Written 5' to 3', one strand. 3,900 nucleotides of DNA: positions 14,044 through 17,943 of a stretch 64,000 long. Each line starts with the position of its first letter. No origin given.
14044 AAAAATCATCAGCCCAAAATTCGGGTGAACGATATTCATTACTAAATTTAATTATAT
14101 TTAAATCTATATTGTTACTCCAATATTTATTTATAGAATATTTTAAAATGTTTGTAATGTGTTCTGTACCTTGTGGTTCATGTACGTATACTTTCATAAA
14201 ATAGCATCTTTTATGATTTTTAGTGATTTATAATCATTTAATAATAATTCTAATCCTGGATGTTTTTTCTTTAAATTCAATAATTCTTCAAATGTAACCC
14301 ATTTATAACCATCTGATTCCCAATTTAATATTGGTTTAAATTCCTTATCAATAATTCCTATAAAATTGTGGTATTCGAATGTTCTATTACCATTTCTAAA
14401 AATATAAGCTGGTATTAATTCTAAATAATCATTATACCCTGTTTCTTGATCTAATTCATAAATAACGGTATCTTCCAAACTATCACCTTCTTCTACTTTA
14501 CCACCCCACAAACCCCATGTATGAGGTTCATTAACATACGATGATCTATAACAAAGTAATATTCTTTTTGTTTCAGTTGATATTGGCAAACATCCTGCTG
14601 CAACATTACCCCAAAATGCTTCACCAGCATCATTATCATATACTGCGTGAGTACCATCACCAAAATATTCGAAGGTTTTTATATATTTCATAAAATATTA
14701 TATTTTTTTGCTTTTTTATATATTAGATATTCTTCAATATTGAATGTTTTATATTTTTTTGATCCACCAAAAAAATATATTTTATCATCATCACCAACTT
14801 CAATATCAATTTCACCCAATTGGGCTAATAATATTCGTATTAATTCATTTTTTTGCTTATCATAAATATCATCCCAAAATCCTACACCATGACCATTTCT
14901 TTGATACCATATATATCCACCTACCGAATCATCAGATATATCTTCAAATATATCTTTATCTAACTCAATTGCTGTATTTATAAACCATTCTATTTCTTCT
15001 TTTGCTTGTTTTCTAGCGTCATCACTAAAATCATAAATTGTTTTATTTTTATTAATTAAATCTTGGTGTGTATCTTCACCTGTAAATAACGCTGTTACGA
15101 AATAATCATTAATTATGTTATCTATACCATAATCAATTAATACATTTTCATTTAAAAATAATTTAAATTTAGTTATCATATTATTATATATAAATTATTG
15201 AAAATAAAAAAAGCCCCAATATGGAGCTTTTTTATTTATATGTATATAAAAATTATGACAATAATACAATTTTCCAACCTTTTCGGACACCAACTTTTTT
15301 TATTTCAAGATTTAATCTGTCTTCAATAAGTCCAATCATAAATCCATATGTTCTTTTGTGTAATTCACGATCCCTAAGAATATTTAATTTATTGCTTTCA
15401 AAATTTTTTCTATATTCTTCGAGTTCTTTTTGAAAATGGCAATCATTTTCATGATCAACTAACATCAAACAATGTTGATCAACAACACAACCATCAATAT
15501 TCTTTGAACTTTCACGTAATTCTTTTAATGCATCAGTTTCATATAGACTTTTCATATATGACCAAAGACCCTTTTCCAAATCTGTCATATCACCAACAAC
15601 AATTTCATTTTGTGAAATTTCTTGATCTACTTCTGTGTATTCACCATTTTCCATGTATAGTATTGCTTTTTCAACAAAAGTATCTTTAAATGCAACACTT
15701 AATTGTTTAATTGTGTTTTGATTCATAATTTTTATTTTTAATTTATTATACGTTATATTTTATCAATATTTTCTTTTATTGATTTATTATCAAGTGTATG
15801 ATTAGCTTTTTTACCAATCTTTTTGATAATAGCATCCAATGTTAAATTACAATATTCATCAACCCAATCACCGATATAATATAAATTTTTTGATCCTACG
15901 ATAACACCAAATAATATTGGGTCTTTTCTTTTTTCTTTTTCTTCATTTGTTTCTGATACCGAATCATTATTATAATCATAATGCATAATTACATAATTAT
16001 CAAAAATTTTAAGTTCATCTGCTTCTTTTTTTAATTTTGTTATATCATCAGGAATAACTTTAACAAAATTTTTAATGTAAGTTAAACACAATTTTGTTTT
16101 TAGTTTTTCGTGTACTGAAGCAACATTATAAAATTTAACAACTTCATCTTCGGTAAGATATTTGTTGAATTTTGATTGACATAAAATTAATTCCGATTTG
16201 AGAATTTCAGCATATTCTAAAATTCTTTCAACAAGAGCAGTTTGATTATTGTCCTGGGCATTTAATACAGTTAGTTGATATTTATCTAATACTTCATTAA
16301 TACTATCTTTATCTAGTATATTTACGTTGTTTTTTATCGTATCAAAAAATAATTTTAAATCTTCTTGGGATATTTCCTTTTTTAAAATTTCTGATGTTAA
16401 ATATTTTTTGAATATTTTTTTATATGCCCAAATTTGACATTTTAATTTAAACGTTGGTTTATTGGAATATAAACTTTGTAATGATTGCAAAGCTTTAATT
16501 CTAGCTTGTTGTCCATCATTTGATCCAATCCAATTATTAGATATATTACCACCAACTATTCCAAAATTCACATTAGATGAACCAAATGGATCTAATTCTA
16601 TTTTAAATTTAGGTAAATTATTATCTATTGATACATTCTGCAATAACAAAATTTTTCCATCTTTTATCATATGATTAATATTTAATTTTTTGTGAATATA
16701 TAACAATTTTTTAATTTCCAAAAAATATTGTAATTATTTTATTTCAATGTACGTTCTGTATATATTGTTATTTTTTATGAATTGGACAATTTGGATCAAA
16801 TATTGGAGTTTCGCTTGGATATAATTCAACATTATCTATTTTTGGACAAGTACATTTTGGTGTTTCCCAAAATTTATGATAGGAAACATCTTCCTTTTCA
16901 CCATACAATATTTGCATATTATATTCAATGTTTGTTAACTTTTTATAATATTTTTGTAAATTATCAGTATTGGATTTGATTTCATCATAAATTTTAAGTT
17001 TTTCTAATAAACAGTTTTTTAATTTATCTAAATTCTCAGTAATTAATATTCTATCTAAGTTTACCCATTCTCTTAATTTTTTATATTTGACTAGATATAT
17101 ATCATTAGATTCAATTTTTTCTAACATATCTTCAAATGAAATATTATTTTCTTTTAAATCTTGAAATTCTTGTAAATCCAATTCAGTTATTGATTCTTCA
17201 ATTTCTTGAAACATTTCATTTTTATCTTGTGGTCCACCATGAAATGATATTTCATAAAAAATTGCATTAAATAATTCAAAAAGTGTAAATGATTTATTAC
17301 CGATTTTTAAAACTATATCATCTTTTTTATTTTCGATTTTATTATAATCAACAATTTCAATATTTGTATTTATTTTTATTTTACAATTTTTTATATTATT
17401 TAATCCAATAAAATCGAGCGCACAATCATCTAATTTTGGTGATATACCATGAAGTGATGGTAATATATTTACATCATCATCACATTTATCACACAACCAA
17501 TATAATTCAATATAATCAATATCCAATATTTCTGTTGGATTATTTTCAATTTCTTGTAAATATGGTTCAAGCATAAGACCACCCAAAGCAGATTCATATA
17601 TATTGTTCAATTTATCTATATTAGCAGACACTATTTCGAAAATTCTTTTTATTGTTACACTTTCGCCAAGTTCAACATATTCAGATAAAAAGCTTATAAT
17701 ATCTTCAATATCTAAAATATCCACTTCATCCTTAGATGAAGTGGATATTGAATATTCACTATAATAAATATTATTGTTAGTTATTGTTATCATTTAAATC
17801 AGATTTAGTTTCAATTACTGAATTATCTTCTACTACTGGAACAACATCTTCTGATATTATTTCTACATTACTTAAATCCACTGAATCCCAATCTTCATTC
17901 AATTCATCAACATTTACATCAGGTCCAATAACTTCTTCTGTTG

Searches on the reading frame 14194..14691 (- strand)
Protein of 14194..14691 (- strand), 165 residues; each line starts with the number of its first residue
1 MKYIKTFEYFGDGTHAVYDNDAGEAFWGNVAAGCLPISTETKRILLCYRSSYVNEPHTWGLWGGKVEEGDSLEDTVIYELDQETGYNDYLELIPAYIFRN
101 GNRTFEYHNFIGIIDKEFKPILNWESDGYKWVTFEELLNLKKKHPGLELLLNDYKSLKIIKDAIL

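Call 45: search_protein_families(library=pfam, proteins=[window:14194-14691:-], max_evalue=0.01)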
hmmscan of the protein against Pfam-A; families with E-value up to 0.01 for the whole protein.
window:14194-14691:- (165 aa): 1 family
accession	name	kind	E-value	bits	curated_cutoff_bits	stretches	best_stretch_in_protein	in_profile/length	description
PF00293.34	NUDIX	-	3.6e-14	53.4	21.1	1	30-146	4-126/134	NUDIX domain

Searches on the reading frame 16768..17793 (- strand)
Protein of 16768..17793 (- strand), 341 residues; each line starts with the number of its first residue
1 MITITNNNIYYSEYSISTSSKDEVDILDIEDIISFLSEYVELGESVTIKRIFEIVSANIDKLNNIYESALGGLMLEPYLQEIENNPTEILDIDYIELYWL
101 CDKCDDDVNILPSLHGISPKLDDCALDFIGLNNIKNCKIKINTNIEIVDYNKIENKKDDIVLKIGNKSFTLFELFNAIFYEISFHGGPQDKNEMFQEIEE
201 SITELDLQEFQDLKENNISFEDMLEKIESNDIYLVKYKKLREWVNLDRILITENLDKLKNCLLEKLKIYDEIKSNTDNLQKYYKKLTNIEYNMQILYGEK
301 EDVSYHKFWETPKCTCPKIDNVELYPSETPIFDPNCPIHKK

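Call 78: search_solved_structures(query=window:16768-17793:-, max_evalue=1)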
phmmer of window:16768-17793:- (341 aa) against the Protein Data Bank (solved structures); distinct sequences matched with E-value up to 1: 2.
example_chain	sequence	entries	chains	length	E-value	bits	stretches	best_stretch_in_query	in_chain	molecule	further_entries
8z3b_A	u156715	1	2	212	0.1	15.1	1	170-245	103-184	Glutathione S-transferase delta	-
3vk9_A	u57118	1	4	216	0.26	13.8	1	170-245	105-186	Glutathione S-transferase delta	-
